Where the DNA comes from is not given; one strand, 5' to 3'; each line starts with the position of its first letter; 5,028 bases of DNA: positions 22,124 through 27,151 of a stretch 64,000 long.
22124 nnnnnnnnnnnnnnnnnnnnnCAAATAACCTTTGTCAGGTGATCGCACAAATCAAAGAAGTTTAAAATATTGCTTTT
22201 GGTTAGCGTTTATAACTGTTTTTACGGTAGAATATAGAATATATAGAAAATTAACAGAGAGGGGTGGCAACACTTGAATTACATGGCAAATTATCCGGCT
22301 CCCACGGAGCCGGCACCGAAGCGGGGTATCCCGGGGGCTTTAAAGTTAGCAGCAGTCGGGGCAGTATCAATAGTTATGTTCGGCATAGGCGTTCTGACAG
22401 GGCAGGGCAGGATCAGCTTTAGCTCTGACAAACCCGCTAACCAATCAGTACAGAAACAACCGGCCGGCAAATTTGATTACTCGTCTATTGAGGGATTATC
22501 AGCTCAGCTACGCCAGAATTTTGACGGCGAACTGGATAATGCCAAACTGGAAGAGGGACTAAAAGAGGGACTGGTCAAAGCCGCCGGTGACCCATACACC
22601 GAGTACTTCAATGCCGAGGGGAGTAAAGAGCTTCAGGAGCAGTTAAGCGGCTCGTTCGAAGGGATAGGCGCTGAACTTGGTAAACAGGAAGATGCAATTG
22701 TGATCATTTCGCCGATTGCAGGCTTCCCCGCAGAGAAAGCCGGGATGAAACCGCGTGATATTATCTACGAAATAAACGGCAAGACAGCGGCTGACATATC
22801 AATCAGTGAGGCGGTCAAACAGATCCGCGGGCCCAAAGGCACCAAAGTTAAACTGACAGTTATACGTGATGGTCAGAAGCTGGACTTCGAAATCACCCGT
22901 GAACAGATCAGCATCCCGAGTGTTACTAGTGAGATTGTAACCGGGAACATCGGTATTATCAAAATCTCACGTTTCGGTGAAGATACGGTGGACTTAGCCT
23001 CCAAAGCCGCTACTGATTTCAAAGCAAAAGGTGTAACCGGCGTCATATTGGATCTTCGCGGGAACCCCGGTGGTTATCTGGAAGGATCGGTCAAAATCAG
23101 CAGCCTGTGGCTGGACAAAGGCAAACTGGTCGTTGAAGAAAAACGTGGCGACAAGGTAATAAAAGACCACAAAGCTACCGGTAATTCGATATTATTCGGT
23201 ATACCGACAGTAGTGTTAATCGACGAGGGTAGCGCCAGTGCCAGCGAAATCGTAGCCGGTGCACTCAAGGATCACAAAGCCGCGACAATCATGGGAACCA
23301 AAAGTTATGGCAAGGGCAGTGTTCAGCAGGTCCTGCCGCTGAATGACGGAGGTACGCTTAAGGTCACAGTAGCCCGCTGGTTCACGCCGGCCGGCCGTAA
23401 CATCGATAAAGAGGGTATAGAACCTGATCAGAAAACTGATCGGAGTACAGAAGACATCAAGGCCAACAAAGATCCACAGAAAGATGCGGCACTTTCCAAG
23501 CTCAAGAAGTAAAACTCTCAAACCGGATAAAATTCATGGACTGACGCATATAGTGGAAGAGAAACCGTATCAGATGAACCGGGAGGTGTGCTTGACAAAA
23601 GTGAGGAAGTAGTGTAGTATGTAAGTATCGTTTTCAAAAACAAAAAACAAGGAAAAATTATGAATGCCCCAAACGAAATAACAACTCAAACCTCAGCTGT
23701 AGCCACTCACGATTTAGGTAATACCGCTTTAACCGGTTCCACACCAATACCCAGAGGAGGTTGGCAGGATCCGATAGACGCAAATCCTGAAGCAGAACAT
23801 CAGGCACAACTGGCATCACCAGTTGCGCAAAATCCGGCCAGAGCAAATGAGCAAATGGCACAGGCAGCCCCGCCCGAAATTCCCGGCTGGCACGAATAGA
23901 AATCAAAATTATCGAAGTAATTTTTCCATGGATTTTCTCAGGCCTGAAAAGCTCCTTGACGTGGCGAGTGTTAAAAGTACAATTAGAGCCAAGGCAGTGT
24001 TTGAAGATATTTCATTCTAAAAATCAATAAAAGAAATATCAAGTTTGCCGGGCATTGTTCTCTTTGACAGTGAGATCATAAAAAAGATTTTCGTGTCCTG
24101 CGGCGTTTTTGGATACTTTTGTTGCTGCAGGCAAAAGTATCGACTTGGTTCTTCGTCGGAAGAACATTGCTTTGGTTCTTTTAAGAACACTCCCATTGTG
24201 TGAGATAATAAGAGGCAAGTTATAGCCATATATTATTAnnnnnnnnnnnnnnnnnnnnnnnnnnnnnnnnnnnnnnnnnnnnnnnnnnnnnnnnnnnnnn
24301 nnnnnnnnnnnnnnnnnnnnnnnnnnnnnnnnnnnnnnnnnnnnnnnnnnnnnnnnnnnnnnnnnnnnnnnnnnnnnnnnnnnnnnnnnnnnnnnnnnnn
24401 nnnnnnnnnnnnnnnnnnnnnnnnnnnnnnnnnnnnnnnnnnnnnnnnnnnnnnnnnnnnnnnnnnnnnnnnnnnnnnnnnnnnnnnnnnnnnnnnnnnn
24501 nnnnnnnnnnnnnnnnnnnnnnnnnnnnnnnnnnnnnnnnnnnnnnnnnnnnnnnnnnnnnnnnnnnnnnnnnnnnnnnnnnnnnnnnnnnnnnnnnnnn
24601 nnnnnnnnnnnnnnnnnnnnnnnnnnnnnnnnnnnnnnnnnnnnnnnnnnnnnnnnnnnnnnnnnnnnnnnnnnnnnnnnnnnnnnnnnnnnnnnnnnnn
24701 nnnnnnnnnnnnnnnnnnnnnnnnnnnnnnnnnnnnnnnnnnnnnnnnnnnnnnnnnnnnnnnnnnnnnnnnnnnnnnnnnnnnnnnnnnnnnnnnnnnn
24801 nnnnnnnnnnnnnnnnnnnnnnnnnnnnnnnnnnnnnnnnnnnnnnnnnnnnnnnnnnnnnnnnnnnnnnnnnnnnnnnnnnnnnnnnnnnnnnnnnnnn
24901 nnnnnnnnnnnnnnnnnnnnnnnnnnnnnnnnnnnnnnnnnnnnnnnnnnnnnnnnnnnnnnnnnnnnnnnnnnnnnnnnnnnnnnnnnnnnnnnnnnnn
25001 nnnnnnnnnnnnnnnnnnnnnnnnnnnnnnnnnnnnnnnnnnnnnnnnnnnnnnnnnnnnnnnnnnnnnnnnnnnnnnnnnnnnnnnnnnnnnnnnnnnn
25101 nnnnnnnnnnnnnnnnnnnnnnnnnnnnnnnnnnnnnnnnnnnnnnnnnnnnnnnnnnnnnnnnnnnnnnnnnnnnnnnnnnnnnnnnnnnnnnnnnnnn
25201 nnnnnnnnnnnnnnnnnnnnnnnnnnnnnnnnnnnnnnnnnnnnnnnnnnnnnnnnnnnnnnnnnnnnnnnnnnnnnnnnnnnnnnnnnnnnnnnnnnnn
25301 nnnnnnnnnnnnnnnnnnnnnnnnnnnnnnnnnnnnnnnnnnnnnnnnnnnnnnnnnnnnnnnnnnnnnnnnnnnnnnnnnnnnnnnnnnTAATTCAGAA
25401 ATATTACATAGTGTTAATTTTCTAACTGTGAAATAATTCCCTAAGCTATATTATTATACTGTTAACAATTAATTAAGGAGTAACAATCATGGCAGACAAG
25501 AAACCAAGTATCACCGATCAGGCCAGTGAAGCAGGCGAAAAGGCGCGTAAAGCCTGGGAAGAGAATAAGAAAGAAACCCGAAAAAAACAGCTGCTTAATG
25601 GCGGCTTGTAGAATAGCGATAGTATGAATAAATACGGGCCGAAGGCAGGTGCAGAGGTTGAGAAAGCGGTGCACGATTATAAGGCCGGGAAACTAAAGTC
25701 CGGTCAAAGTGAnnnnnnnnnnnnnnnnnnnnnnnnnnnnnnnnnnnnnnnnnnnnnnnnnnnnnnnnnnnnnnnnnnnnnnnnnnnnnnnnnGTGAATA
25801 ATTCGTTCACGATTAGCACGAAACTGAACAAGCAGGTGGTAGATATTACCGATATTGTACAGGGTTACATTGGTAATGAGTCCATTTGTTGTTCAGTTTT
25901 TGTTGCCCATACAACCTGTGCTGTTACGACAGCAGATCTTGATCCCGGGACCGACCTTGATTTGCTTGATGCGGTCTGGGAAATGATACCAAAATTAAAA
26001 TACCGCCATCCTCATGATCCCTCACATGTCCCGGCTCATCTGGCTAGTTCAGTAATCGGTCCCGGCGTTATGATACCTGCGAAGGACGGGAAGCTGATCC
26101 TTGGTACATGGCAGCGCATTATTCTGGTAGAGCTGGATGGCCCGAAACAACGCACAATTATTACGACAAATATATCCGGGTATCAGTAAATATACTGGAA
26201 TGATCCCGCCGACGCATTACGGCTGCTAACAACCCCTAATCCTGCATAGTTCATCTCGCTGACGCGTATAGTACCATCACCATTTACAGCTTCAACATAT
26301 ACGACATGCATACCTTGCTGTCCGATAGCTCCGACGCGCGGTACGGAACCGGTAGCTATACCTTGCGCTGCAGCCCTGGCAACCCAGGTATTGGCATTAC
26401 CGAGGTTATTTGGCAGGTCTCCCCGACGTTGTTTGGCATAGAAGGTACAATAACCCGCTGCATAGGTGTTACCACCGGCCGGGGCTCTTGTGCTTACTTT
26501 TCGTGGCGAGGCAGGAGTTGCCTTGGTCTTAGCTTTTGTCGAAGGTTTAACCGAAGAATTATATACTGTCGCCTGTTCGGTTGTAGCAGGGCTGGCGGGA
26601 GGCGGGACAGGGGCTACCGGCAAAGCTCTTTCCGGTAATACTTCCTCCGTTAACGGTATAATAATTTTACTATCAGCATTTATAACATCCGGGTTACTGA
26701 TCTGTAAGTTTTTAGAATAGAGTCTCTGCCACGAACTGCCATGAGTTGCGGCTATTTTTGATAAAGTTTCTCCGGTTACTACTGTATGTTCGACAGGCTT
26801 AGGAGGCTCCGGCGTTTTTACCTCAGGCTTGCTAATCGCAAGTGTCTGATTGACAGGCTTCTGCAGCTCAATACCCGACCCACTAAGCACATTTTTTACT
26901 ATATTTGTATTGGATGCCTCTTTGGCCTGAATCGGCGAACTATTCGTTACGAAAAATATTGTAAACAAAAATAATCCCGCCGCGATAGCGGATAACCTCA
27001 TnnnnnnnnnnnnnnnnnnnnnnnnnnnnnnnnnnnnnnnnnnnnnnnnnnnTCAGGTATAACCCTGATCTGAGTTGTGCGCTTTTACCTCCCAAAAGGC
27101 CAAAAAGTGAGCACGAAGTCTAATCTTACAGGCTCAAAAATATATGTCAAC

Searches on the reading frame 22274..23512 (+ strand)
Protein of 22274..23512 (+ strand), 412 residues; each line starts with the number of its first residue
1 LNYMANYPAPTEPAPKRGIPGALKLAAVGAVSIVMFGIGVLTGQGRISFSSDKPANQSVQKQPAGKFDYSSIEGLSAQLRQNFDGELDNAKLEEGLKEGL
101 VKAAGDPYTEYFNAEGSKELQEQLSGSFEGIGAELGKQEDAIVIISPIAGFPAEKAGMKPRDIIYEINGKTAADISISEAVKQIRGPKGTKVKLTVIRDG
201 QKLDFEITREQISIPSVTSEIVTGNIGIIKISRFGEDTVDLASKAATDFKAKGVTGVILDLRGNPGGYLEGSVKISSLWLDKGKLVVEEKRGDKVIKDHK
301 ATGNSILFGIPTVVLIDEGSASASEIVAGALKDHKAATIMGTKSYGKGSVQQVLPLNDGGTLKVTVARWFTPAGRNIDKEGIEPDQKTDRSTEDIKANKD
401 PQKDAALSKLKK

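Call 43: search_protein_families(library=pfam, proteins=[window:22274-23512:+], max_evalue=0.001)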
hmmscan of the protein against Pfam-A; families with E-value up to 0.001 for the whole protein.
window:22274-23512:+ (412 aa): 4 families
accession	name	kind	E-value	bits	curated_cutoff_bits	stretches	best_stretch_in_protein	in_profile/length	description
PF03572.23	Peptidase_S41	-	2.9e-52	177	24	1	225-387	1-164/165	Peptidase family S41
PF13180.12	PDZ_2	-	1.7e-11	44.7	27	1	131-207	3-78/80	PDZ domain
PF17820.7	PDZ_6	-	1.1e-10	41.5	27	1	144-198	2-54/54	PDZ domain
PF00595.29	PDZ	-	1.4e-10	41.9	23.2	1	129-196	10-80/81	PDZ domain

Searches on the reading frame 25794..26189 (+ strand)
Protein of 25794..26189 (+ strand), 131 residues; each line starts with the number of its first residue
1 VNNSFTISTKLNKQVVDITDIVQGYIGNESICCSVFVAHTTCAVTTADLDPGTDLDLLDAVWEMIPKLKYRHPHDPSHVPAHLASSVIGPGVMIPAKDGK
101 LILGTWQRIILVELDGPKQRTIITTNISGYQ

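Call 59: search_protein_families(library=pfam, proteins=[window:25794-26189:+], max_evalue=0.001)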
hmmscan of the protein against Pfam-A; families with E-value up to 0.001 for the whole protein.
window:25794-26189:+ (131 aa): 1 family
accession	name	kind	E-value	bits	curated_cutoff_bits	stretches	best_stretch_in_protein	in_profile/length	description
PF01894.22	UPF0047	-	6.7e-27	94.4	27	1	17-124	1-115/117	Uncharacterised protein family UPF0047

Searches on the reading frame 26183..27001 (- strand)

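Call 19: search_protein_families(library=pfam, proteins=[window:26183-27001:-], max_evalue=0.01)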
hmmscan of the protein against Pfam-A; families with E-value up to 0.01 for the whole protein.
window:26183-27001:- (272 aa): 2 families
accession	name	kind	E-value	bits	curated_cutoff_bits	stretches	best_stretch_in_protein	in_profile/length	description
PF05257.22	CHAP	-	3.9e-11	43.7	26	1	177-251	3-81/81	CHAP domain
PF01476.26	LysM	-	6.6e-11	42.4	20.9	1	72-116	1-43/43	LysM domain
